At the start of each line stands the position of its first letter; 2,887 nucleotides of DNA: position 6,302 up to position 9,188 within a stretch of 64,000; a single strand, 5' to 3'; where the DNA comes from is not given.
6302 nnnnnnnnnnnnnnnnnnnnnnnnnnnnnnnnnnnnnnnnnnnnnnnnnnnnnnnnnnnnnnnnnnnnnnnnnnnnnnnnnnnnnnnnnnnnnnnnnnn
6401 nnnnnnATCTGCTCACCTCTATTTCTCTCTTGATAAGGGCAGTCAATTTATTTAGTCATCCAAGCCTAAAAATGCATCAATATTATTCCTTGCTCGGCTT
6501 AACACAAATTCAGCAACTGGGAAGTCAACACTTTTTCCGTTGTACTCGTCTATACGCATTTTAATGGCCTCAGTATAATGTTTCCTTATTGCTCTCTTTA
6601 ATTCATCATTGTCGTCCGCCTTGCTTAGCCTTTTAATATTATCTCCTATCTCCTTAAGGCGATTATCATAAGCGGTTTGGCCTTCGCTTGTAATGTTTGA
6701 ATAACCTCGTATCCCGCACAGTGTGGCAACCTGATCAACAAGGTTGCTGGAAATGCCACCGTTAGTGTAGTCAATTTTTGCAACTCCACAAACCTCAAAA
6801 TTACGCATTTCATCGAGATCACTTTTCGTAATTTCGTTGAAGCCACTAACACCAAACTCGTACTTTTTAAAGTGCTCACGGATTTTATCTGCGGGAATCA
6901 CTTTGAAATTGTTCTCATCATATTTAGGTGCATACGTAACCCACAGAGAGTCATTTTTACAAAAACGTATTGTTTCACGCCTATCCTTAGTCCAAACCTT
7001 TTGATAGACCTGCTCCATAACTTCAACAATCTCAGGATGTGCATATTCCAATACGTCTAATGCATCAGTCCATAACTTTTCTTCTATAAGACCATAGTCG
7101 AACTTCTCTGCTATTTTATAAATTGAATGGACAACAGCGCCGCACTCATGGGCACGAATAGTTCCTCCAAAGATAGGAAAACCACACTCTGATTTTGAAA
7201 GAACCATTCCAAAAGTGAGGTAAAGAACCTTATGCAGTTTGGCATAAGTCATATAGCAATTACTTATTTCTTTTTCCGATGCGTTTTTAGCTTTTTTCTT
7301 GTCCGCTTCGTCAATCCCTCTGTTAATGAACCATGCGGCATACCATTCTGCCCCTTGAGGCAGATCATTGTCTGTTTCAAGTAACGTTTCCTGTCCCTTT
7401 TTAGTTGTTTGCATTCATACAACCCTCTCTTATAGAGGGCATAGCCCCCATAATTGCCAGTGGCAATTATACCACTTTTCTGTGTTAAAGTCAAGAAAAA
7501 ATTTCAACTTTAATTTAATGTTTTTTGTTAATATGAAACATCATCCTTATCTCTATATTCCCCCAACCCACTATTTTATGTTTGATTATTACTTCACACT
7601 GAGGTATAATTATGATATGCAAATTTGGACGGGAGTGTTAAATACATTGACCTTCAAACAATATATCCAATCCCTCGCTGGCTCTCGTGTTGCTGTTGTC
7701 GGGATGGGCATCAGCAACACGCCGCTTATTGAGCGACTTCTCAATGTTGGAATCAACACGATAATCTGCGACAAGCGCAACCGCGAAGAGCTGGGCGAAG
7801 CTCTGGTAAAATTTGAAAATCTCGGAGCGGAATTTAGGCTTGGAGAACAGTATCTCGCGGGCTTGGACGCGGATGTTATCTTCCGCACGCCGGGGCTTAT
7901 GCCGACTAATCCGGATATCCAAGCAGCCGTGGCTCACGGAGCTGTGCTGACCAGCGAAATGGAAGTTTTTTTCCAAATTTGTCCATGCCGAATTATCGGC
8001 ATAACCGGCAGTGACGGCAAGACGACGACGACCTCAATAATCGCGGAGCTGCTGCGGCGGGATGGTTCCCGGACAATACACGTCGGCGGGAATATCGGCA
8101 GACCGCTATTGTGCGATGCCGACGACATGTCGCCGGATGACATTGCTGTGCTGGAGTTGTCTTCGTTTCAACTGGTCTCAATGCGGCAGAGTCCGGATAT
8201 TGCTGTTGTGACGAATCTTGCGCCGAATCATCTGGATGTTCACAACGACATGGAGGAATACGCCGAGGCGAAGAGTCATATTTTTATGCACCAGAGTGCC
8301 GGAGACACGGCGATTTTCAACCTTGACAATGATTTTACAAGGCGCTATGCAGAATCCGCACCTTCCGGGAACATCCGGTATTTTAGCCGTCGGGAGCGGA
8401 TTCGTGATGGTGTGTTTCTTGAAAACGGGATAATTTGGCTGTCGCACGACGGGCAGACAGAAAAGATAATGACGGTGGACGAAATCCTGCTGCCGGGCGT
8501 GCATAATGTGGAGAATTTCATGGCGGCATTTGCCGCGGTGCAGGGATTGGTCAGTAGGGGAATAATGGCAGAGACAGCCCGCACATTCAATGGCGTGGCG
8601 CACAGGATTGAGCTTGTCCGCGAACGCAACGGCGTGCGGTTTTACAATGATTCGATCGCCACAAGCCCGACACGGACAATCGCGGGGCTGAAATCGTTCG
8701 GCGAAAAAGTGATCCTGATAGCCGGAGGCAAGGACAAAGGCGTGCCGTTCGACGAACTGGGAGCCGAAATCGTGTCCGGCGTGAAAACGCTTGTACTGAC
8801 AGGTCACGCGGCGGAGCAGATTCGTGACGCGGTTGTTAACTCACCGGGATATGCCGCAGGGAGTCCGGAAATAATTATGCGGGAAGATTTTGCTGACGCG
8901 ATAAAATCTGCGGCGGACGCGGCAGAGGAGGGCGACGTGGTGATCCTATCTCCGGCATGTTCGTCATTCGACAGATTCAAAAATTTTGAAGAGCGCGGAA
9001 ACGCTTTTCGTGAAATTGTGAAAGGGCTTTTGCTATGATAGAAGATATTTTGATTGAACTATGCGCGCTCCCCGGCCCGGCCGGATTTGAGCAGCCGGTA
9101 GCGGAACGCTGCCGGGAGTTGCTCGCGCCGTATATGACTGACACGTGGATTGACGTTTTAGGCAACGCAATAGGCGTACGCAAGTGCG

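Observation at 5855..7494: AT-rich two-gene island between gpsA and murD: Panacea(DUF4065)-like protein plus 3-TM protein, a candidate undescribed toxin-antitoxin / abortive-infection module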

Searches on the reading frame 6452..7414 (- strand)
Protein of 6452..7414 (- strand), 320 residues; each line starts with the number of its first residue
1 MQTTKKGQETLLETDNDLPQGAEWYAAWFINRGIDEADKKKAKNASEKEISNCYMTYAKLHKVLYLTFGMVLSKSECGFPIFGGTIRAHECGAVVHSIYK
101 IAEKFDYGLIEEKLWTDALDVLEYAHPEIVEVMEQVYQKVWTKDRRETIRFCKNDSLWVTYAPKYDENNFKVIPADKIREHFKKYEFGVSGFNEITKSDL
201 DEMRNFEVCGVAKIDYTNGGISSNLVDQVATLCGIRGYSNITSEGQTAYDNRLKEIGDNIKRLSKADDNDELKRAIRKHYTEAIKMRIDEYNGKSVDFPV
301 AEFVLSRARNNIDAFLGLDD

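Call 3: search_protein_families(library=pfam, proteins=[window:6452-7414:-], max_evalue=1)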
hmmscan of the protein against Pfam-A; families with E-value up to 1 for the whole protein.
window:6452-7414:- (320 aa): 1 family
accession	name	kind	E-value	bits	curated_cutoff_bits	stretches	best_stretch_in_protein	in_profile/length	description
PF13274.11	SocA_Panacea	-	0.0045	18.3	25.7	1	60-158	1-112/113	Antitoxin SocA-like, Panacea domain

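Call 4: search_protein_families(library=padloc, proteins=[window:6452-7414:-], max_evalue=1)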
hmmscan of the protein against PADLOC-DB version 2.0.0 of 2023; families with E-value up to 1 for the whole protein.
window:6452-7414:- (320 aa): 0 families

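Call 5: search_protein_families(library=phrogs, proteins=[window:6452-7414:-], max_evalue=1)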
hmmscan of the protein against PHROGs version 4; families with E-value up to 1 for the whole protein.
window:6452-7414:- (320 aa): 3 families
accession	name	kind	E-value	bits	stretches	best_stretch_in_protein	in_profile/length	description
phrog_1281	-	unknown function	2.5e-10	41.3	1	49-186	24-154/195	-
phrog_23426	-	tail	0.06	13.1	1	170-269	252-352/502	tail protein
phrog_21870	-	unknown function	0.12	13.8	1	94-153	47-105/108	-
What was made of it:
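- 6452..7414 (-): Gene 1, panA-like antitoxin gene (320 aa). Pfam PF13274: E 0.0045, 18.3 bits (cut-off 25.7), covering profile positions 1-112 of 113 (call 3). phrog_1281: E 2.5e-10 (call 5).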

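Call 6: find_homologous_proteins(query=window:6452-7414:-, max_evalue=0.001)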
Query window:6452-7414:- (320 aa): 1 proteins with E <= 0.001 among 770 candidates.
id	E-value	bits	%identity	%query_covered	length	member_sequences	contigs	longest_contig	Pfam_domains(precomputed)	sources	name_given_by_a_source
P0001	4.9e-216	734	100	100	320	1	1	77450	-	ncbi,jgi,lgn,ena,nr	ncbi:MAG: hypothetical protein FWC96_02760 [Oscillospiraceae bacterium]|nr:hypothetical protein [Osc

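Call 7: search_protein_families(library=ncbifam, proteins=[window:6452-7414:-], max_evalue=1)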
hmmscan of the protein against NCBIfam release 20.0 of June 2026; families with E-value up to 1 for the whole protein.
window:6452-7414:- (320 aa): 2 families
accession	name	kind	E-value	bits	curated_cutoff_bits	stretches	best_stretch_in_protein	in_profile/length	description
NF005587.0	PRK07308.1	equivalog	0.035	14.3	138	1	175-257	19-103/147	flavodoxin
NF047745.1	SocA_antitoxin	equivalog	0.038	13.7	190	1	54-113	20-77/176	type VI toxin-antitoxin system SocA family antitoxin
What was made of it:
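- Closest known: SocAB of Caulobacter. Different: The NCBIfam SocA equivalog scores only 13.7 bits here, against a cut-off of 190 (call 7).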

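Call 10: search_dna_similar(query=window:6452-7414:-, collection=phages, mode=protein, max_evalue=0.1)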
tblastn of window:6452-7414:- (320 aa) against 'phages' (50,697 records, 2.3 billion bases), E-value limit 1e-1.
No match.

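Call 25: predict_structure(protein=window:6452-7414:-)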
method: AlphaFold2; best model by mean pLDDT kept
length: 320 residues; sequences in the alignment: 1
mean_pLDDT: 39.2   pTM: 0.29
mean pLDDT of the five models: 39.2, 35.7, 35.5, 34.8, 34.6
residues with pLDDT >= 90: 0; 70-90: 1; 50-70: 67; < 50: 252
segments of 3 or more residues with pLDDT < 50: 1-240, 293-301
pLDDT, mean of each block of 10 residues (from residue 1): 35 37 35 38 38 40 34 25 28 37 36 42 37 40 30 23 27 33 29 28 25 30 43 39 58 60 59 64 60 44 52 51
secondary structure, 60 per line:
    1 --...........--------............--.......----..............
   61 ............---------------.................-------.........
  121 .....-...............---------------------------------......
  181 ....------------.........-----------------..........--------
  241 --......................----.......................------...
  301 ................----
elements in order: H3-13 H22-33 H36-42 H47-72 H88-104 H112-125 H127-141 H175-184 H197-205 H223-232 H243-264 H269-291 H298-316
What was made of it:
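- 6455..6877 (-): C-terminal extension of gene 1 (residues 180-320), unrecognised; ends in the conserved motif EF-x-LSRA-R/K-NNI-D/E-A. A single-sequence AF2 model suggests three long helices at 243-316, at low confidence (call 25).
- On Panacea / PanA antitoxins (Pfam PF13274 SocA_Panacea): The single-sequence AF2 model has pLDDT 39 and is unusable (call 25).
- No structure could be obtained for gene 1 (pLDDT 39, call 25), and no complex could be predicted.
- Tried and rejected: The single-sequence AF2 model was unusable (pLDDT 39, call 25).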

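Call 53: find_related_loci(query=A4, collection=metagenome_contigs, flank=5000)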
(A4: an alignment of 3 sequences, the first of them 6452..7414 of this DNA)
Query A4 (320 aa) in metagenome_contigs; peptide patterns used: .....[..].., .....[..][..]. (x = any residue, [..] = any of these).
120 stretches matched a pattern, but none encodes a relative of the query by tblastn (E <= 1e-3).

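Call 77: search_solved_structures(query=A4, max_evalue=10, show_alignments=2)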
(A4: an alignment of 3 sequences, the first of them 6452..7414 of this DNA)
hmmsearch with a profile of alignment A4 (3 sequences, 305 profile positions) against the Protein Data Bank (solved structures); distinct sequences matched with E-value up to 10: 0.

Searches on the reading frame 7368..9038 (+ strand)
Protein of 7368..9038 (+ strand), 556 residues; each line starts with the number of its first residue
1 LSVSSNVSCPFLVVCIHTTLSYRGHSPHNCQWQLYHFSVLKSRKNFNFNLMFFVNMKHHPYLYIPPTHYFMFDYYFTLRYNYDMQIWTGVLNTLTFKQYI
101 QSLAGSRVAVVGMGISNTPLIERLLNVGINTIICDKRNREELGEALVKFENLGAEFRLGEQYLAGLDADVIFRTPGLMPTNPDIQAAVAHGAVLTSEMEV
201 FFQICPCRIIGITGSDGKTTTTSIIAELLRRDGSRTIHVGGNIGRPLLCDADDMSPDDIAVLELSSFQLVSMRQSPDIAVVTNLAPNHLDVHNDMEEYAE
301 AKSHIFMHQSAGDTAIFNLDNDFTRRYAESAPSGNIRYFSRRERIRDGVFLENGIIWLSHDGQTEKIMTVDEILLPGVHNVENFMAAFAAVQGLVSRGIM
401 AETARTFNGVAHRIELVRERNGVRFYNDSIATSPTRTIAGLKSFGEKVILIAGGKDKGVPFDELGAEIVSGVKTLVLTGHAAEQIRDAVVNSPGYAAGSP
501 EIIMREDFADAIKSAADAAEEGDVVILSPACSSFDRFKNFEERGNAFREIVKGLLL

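Call 3: search_protein_families(library=pfam, proteins=[window:7368-9038:+], max_evalue=1)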
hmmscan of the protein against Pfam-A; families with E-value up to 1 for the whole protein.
window:7368-9038:+ (556 aa): 8 families
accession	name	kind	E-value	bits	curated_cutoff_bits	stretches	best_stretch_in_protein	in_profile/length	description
PF08245.18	Mur_ligase_M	-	1e-33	117.4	24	1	212-391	1-200/200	Mur ligase middle domain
PF02875.26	Mur_ligase_C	-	4.2e-17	63.6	28.4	1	412-531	1-127/127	Mur ligase, glutamate ligase domain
PF21799.2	MurD-like_N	-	5.6e-07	30.2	27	1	107-192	2-84/88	Mur ligase MurD-like, N-terminal domain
PF21377.3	MurD_N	-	0.0065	16.9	24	1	107-180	1-73/76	MurD N-terminal domain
PF03807.23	F420_oxidored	-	0.033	15.2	21.6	0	107-172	1-64/94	NADP oxidoreductase coenzyme F420-dependent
PF02826.25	2-Hacid_dh_C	-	0.051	13.4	25.1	1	97-144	28-77/178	D-isomer specific 2-hydroxyacid dehydrogenase, NAD binding domain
PF14748.11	P5CR_dimer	-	0.12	13.1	25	0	463-521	41-100/105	Pyrroline-5-carboxylate reductase dimerisation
PF01656.29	CbiA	-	0.12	12.8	25.4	1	209-237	3-31/125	CobQ/CobB/MinD/ParA nucleotide binding domain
